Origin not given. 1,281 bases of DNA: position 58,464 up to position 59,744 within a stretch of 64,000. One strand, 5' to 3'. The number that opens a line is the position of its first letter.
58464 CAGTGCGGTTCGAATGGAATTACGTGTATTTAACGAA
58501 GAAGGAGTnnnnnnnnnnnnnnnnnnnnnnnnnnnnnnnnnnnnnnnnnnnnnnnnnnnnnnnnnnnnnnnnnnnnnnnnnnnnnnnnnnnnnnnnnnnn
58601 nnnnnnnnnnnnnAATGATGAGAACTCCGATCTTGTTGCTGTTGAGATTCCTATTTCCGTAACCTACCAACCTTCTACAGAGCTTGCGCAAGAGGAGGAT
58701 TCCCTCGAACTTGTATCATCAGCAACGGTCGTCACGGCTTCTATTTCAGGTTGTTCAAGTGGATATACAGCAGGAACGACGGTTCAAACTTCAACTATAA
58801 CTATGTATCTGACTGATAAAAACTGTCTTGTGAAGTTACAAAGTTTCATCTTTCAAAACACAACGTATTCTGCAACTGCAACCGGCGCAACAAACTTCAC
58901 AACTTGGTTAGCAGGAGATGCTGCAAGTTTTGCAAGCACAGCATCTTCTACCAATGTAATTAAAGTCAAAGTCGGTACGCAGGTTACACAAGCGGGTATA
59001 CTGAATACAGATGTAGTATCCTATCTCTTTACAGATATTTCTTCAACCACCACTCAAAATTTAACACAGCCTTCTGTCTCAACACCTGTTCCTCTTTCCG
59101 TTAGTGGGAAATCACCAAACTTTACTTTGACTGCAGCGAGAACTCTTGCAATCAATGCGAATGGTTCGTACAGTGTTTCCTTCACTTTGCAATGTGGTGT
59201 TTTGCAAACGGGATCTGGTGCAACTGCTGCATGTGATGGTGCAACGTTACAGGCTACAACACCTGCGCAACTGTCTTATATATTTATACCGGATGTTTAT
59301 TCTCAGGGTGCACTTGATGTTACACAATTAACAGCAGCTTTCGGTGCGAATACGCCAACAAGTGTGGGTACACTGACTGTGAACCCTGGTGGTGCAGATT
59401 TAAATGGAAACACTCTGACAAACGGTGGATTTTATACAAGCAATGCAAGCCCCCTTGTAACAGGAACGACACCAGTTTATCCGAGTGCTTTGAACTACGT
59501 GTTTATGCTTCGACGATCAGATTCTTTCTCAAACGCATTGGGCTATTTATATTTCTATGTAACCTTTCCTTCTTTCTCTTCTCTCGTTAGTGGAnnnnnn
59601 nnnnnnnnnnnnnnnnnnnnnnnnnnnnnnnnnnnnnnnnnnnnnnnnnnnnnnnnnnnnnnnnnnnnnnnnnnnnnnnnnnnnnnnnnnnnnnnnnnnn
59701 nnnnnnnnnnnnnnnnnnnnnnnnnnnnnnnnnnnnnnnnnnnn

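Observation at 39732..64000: Tandem array of at least ten paralogous 780-1010 aa GLUG-repeat lipoproteins filling the last 24 kb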

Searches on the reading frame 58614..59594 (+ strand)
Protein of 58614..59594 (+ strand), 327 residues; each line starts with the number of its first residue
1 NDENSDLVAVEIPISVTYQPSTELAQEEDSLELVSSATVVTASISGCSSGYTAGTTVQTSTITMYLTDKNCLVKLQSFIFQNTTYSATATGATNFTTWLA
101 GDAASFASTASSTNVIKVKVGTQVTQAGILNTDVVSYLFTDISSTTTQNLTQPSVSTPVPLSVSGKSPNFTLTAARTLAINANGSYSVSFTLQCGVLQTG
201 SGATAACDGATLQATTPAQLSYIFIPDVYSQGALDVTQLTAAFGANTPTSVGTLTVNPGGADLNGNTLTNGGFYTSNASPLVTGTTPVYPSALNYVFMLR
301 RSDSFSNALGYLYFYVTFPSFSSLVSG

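Call 36: predict_structure(alignment_id=A2)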
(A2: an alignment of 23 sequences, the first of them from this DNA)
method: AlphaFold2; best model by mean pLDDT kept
length: 327 residues; sequences in the alignment: 23
mean_pLDDT: 80.8   pTM: 0.54
mean pLDDT of the five models: 80.8, 78.2, 77.8, 77.6, 75.4
residues with pLDDT >= 90: 126; 70-90: 139; 50-70: 32; < 50: 30
segments of 3 or more residues with pLDDT < 50: 2-4, 22-33, 143-151, 322-327
pLDDT, mean of each block of 10 residues (from residue 1): 63 86 43 67 92 75 91 93 91 86 88 86 91 90 39 57 74 87 85 93 87 80 88 78 93 91 90 90 81 88 89 83 41
secondary structure, 60 per line:
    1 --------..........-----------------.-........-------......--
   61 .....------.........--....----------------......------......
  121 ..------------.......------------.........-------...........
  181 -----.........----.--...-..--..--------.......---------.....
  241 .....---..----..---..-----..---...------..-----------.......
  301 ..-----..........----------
elements in order: E9-18 E38-45 E53-58 E61-65 E72-80 E83-86 E103-108 E115-122 E135-141 E154-162 E170-180 E186-194 E220-226 H236-245 E272-274 E294-302 E308-317

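Call 41: search_protein_representatives(alignment_id=A2)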
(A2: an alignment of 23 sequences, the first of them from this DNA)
Query: 23 sequences, 330 profile positions. Proteins with E-value up to 0.001 (for the whole library): 409; up to 1e-10: 307; up to 1e-30: 152. The best 150 are listed.
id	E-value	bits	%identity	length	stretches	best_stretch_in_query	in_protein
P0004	4.1e-135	466.4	-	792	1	4-325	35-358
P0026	4.3e-135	466.3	-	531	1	7-329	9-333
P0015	7.1e-131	452.4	-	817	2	5-330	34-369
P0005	9.2e-131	452.1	-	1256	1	3-327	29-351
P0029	1.1e-129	448.6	-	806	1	4-329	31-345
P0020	1.6e-128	444.7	-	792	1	3-325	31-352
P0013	5.7e-128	442.9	-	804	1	9-329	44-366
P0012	3.1e-127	440.5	-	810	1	4-325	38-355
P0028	3.7e-127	440.2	-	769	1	14-329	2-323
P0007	2.7e-126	437.4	-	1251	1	9-330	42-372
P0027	4.9e-125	433.3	-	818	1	5-327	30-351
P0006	8.5e-125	432.5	-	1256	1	9-325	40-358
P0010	1.5e-119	415.2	-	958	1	3-325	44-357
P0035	2.6e-119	414.4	-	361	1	14-325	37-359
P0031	1.0e-113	396.0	-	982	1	3-326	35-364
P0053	8.5e-64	232.0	-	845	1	9-324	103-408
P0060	1.5e-50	188.4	-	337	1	6-325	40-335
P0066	4.4e-48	180.3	-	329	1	7-325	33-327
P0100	4.7e-39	150.6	-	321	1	13-322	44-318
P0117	8.2e-37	143.3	-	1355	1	14-321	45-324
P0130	2.5e-35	138.4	-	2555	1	4-322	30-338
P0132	3.5e-35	137.9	-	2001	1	6-280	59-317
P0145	3.4e-33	131.4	-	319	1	6-323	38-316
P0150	3.9e-32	127.9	-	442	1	33-325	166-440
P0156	2.1e-31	125.5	-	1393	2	12-324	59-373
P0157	2.7e-31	125.1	-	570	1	30-290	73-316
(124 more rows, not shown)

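Call 42: search_protein_families(library=pfam, proteins=[P0035, P0060, P0066, P0100, P0145, P0053, P0117, P0156, P0157], max_evalue=0.01)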
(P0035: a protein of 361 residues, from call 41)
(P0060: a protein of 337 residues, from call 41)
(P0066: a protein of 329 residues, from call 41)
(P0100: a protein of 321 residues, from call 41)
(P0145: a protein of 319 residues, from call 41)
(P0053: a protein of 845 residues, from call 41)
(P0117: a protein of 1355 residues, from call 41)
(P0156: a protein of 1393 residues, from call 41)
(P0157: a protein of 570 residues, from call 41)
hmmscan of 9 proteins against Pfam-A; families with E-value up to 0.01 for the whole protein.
P0035 (361 aa): 0 families

P0060 (337 aa): 0 families

P0066 (329 aa): 0 families

P0100 (321 aa): 0 families

P0145 (319 aa): 0 families

P0053 (845 aa): 1 family
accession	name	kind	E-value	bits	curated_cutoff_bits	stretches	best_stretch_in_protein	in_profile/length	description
PF07581.17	Glug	-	1.6e-06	28.5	20.5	1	532-557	1-26/28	The GLUG motif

P0117 (1355 aa): 3 families
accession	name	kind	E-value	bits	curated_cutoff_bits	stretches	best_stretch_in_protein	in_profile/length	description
PF07588.17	DUF1554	-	3e-05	24.3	27.5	1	1206-1328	2-134/136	Protein of unknown function (DUF1554)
PF25180.1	Gp54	-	0.00034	20.8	27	0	343-361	14-32/65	Phage antiviral trigger protein Gp54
PF06482.17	Endostatin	-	0.0013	18.9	29.4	0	1206-1352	8-167/170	Collagenase NC10 and Endostatin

P0156 (1393 aa): 7 families
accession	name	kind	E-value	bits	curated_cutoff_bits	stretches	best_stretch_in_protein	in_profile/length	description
PF00041.27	fn3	-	7e-21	74.7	25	3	728-808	2-79/84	Fibronectin type III domain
PF25059.1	FN3_DSCAM-DSCAML_C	-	3.2e-13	50.3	39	2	747-813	13-80/89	DSCAM/DSCAML C-terminal Fn3-like domain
PF25300.1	Fn3_Dep-1_3rd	-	9.3e-07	29.1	26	0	397-449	14-71/85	Dep-1 third Fn3-like domain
PF06739.17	SBBP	-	1.6e-06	28.4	20.5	0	1124-1154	4-30/38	Beta-propeller repeat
PF10179.15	NDNF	-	7.1e-06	26.5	27.3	0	777-804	88-115/127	Neuron-derived neurotrophic factor, first Fn(III) domain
PF16656.11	Pur_ac_phosph_N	-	0.00014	22.8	30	0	392-455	11-86/93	Purple acid Phosphatase, N-terminal domain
PF01030.30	Recep_L_domain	-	0.001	19.6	21.8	0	493-565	1-86/112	Receptor L domain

P0157 (570 aa): 1 family
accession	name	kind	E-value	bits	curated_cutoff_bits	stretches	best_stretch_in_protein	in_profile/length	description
PF13385.13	Laminin_G_3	-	3.7e-16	60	27.6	1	400-552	4-144/151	Concanavalin A-like lectin/glucanases superfamily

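Call 43: fold_search(model_id=the predicted structure, library=pdb)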
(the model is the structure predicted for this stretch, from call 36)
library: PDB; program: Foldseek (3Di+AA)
matches with E <= 10: 908; with E <= 0.001: 0
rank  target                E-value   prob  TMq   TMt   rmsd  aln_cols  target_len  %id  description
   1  2ag9_A                2.9e-02  0.63  0.20  0.30  10.5       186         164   11  Crystal Structure of the Y137S mutant of GM2-Activator Protein (released 2005-10-25)
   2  2yn3_C                1.0e-01  0.10  0.15  0.17  26.8       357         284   11  Structural insight into the giant calcium-binding adhesin SiiE: implications for the adhesion of Salmonella enterica t (released 2013-04-03)
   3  4k3y_A                1.3e-01  0.03  0.10  0.09  22.6       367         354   10  Crystal structure of a subtype N11 neuraminidase-like protein of A/flat-faced bat/Peru/033/2010 (H18N11) (released 2013-10-23)
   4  6r4m_B                1.5e-01  0.47  0.19  0.33   8.7       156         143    9  Crystal structure of S. cerevisia Niemann-Pick type C protein NPC2 (released 2019-09-25)
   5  2yn3_D                1.6e-01  0.20  0.18  0.25  22.2       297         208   12  Structural insight into the giant calcium-binding adhesin SiiE: implications for the adhesion of Salmonella enterica t (released 2013-04-03)
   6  6r4n_B                1.9e-01  0.38  0.17  0.30   9.3       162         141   10  Crystal structure of S. cerevisia Niemann-Pick type C protein NPC2 with ergosterol bound (released 2019-09-25)
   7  5ijb_C                1.9e-01  0.30  0.20  0.36   8.9       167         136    6  The ligand-free structure of the mouse TLR4/MD-2 complex (released 2016-04-27)
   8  6r4n_A                2.1e-01  0.41  0.19  0.32   8.4       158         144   11  Crystal structure of S. cerevisia Niemann-Pick type C protein NPC2 with ergosterol bound (released 2019-09-25)
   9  6r4n_E                2.2e-01  0.35  0.18  0.31   9.2       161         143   11  Crystal structure of S. cerevisia Niemann-Pick type C protein NPC2 with ergosterol bound (released 2019-09-25)
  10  4k3y_C                2.6e-01  0.02  0.09  0.08  24.0       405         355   11  Crystal structure of a subtype N11 neuraminidase-like protein of A/flat-faced bat/Peru/033/2010 (H18N11) (released 2013-10-23)
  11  3mu3_A                2.8e-01  0.18  0.18  0.31  12.9       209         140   10  Crystal structure of chicken MD-1 complexed with lipid IVa (released 2010-06-09)
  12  4b30_A                2.8e-01  0.03  0.10  0.13  23.5       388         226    6  Structure of the mutant V44A of the fluorescent protein KillerRed (released 2013-01-16)
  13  6r4m_C                2.9e-01  0.30  0.18  0.32   8.8       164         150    8  Crystal structure of S. cerevisia Niemann-Pick type C protein NPC2 (released 2019-09-25)
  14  2wis_B                3.1e-01  0.04  0.11  0.15  25.7       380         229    5  Fluorescent protein KillerRed in the bleached state (released 2009-08-11)
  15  5kwy_C                3.4e-01  0.28  0.20  0.37   9.2       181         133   10  Structure of human NPC1 middle lumenal domain bound to NPC2 (released 2016-08-24)
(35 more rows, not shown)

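Call 44: search_protein_families(library=ncbifam, proteins=[P0035, P0060, P0066, P0100, P0145, P0117, P0130, P0132], max_evalue=0.01)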
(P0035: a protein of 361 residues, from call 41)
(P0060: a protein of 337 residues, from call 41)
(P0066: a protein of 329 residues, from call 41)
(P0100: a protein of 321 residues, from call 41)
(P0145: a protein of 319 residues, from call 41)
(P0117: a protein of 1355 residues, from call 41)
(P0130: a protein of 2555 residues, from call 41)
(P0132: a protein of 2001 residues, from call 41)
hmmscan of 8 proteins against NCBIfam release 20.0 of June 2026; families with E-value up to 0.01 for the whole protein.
P0035 (361 aa): 0 families

P0060 (337 aa): 0 families

P0066 (329 aa): 0 families

P0100 (321 aa): 0 families

P0145 (319 aa): 1 family
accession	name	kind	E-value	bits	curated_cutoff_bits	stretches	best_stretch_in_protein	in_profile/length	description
NF045485.1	FPPsyn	subfamily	0.0045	16.2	275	1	103-186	91-175/288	farnesyl diphosphate synthase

P0117 (1355 aa): 0 families

P0130 (2555 aa): 0 families

P0132 (2001 aa): 0 families

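Call 47: find_encoding_contigs(protein=P0035, flank=8000, max_places=3)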
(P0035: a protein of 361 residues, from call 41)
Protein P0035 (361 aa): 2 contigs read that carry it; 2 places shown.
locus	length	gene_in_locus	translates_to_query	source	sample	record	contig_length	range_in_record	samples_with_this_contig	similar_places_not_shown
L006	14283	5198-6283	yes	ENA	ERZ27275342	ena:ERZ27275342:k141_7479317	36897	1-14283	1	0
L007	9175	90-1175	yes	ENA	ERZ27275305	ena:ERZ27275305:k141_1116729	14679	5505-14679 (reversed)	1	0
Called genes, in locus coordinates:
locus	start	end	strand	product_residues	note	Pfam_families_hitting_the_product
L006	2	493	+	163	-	?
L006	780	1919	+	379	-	-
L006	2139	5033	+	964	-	PF04862:DUF642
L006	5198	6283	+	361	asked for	-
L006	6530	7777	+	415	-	PF07690:MFS_1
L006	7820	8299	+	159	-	-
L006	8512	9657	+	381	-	PF13353:Fer4_12 (weak), PF04055:Radical_SAM, PF12544:LAM_C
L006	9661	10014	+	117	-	PF01817:CM_2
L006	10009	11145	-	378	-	PF05977:MFS_3, PF07690:MFS_1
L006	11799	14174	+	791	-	PF00617:RasGEF (faint)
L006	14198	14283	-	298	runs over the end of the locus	PF01553:Acyltransferase, PF16076:Acyltransf_C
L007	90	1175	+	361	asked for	-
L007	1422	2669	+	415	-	PF07690:MFS_1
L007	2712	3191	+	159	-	-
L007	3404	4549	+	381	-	PF13353:Fer4_12 (weak), PF04055:Radical_SAM, PF12544:LAM_C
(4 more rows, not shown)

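Call 48: find_encoding_contigs(protein=P0060, flank=8000, max_places=3)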
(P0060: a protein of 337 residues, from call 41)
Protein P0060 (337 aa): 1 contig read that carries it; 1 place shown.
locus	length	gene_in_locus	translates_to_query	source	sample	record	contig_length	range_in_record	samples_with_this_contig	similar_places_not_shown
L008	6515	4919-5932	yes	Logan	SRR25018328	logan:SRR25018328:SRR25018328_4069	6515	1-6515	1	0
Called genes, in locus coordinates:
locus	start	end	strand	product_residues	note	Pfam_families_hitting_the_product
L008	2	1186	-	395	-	?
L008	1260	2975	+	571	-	PF00496:SBP_bac_5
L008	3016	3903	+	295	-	PF00528:BPD_transp_1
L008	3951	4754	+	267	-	PF12911:OppC_N, PF00528:BPD_transp_1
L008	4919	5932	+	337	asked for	-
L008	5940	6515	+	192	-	?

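Call 49: find_encoding_contigs(protein=P0145, flank=8000, max_places=3)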
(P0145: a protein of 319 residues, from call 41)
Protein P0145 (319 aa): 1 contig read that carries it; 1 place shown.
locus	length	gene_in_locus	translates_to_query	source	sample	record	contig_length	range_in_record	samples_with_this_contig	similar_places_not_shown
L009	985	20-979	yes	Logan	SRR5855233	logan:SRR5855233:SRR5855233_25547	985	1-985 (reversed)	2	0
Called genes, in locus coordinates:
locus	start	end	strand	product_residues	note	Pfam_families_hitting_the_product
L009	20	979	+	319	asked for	-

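Call 51: find_homologous_proteins(query=A3)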
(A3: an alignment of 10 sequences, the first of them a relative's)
Query A3 (10 sequences) (337 aa, profile of the alignment): 22 proteins with E <= 0.001 among 8000 candidates.
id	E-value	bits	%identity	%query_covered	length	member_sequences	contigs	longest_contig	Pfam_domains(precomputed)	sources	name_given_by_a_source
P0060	1.9e-133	463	100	100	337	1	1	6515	-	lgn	-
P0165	2.2e-115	403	46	97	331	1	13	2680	-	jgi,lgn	-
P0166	4.1e-115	402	50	93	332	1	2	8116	-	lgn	-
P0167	4.5e-115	402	47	100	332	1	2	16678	-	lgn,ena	-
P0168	7.1e-115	402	47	100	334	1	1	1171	-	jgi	-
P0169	3.6e-114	399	49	95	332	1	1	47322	-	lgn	-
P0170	4.6e-114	399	44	95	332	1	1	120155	-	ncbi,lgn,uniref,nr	ncbi:MAG TPA: hypothetical protein VE954_19245 [Oligoflexus sp.]|uniref:hypothetical protein n=1 Tax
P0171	1.7e-113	397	48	93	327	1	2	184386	-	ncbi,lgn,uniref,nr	ncbi:hypothetical protein [Pseudobacteriovorax antillogorgiicola]|uniref:Uncharacterized protein n=1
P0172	1.9e-113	397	49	93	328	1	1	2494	-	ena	-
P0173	6.0e-113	395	54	88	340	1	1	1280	-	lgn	-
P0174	1.4e-112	394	50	93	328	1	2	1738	-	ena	-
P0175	1.8e-112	394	44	95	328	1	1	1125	-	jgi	jgi:hypothetical protein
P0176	1.9e-111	390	54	95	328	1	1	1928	-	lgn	-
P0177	1.4e-110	388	47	93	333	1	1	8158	-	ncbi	-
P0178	8.8e-106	372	46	93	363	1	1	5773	-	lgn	-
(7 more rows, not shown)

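Call 69: fold_search(model_id=the predicted structure, library=viral)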
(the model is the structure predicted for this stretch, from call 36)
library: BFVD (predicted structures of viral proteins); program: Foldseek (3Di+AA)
matches with E <= 10: 355; with E <= 0.001: 0
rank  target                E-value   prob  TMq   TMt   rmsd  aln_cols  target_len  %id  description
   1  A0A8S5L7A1            1.4e-02  0.23  0.19  0.08  17.9       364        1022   12  Structural protein [CrAss-like virus sp. ctt4r3]
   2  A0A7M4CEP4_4          1.5e-02  0.63  0.22  0.07  17.3       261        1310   14  LamG-like jellyroll fold domain-containing protein [Pyramimonas orientalis virus 01B]
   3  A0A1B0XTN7            4.3e-02  0.04  0.12  0.09  20.5       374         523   10  (no name in the UniProt tables at hand)
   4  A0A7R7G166            5.3e-02  0.33  0.20  0.22  17.8       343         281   11  (no name in the UniProt tables at hand)
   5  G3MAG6                5.9e-02  0.25  0.19  0.06  20.7       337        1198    7  Gp425 [Bacillus phage G]
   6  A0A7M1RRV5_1          6.2e-02  0.11  0.15  0.06  18.6       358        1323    9  Internalin-like protein [uncultured phage cr52_1]
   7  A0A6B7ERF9            8.5e-02  0.09  0.14  0.14  21.5       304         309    7  (no name in the UniProt tables at hand)
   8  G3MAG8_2              1.2e-01  0.14  0.17  0.08  21.4       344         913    8  Gp427 [Bacillus phage G]
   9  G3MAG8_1              1.5e-01  0.15  0.18  0.08  19.3       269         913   11  Gp427 [Bacillus phage G]
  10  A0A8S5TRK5            1.6e-01  0.06  0.14  0.08  29.7       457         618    7  Uncharacterized protein [Siphoviridae sp. ct1SN28]
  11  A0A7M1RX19            2.0e-01  0.05  0.14  0.08  21.7       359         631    7  Uncharacterized protein [uncultured phage cr8_1]
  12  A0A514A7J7            2.2e-01  0.08  0.11  0.14  16.2       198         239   11  (no name in the UniProt tables at hand)
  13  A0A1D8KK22            2.2e-01  0.08  0.15  0.12  24.4       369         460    9  Rhs family protein-like protein [Synechococcus phage S-CAM3]
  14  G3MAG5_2              2.2e-01  0.07  0.18  0.09  35.5       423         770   10  Gp424 [Bacillus phage G]
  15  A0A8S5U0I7            2.4e-01  0.06  0.13  0.16  19.0       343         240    8  Uncharacterized protein [Siphoviridae sp. ctNEy24]
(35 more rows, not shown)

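Call 71: search_protein_families(library=pfam, proteins=[P0130, P0132, P0150], max_evalue=0.001)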
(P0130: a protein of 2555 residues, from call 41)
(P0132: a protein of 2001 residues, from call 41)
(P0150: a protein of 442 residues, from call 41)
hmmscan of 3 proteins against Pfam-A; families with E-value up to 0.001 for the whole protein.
P0130 (2555 aa): 3 families
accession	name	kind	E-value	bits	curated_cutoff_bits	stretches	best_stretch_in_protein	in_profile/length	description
PF13385.13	Laminin_G_3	-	2.2e-43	148.5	27.6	4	2233-2313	68-144/151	Concanavalin A-like lectin/glucanases superfamily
PF05345.18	He_PIG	-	4.1e-09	37.2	24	2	788-859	15-95/96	Putative Ig domain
PF25788.1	Ig_Rha78A_N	-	2e-06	28.4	27.4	0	667-736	18-89/105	Rha78A-like, N-terminal immunoglobulin domain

P0132 (2001 aa): 0 families

P0150 (442 aa): 0 families

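Call 73: search_solved_structures(query=A2, max_evalue=10)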
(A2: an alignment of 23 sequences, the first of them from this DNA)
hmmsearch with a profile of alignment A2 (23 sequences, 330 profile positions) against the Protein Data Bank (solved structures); distinct sequences matched with E-value up to 10: 0.
